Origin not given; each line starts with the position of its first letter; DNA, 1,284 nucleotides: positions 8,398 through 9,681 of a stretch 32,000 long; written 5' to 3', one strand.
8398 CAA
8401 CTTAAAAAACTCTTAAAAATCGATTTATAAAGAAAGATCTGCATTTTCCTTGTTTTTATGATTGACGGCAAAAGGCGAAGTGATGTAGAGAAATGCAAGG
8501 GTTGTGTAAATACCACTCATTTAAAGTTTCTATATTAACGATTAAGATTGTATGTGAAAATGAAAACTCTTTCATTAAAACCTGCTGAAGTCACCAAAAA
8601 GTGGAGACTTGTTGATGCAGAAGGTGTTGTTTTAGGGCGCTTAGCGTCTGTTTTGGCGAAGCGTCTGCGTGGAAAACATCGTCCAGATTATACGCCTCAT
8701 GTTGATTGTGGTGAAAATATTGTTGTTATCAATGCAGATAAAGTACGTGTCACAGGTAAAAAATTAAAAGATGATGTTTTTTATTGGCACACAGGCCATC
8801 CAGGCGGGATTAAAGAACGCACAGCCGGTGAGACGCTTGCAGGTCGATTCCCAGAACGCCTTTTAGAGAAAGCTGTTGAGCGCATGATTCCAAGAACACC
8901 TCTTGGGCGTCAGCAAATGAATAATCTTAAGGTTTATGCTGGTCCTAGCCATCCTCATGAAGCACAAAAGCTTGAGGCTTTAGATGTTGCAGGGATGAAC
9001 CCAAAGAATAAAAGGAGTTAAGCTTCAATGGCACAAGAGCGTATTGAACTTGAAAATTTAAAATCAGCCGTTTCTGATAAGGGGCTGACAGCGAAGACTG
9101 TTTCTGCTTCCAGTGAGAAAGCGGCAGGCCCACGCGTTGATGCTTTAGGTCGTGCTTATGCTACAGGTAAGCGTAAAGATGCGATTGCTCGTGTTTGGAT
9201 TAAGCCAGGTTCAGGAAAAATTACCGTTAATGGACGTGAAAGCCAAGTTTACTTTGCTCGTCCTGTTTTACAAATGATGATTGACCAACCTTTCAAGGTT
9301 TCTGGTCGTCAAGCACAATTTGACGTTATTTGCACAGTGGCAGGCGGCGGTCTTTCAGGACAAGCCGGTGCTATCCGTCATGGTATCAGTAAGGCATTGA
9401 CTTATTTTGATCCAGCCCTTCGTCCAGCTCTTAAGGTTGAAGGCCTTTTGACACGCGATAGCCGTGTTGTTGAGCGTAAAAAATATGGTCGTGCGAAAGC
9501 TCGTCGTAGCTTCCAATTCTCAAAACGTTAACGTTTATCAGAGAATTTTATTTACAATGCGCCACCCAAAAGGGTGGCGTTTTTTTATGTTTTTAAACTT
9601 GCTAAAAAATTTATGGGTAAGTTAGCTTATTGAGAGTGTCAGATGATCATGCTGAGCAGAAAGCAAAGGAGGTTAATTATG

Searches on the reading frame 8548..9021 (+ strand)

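Call 32: search_protein_families(library=pfam, proteins=[window:8548-9021:+], max_evalue=0.001)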
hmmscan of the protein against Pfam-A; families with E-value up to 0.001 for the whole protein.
window:8548-9021:+ (157 aa): 1 family
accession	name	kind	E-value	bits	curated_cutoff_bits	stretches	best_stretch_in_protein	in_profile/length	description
PF00572.24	Ribosomal_L13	-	3.4e-43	147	23.8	1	17-136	1-119/119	Ribosomal protein L13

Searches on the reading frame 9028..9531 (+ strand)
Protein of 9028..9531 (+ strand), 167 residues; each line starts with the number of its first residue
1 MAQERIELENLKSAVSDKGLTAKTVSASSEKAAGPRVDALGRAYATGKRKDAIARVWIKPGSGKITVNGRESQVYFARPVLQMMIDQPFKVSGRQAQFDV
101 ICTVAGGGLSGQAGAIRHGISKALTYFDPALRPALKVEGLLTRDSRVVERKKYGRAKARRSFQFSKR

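Call 32: search_protein_families(library=pfam, proteins=[window:9028-9531:+], max_evalue=0.001)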
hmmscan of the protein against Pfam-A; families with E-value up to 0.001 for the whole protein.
window:9028-9531:+ (167 aa): 1 family
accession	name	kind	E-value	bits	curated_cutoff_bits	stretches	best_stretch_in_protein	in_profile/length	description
PF00380.25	Ribosomal_S9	-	5.5e-49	166.1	22.5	1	47-167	1-121/121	Ribosomal protein S9/S16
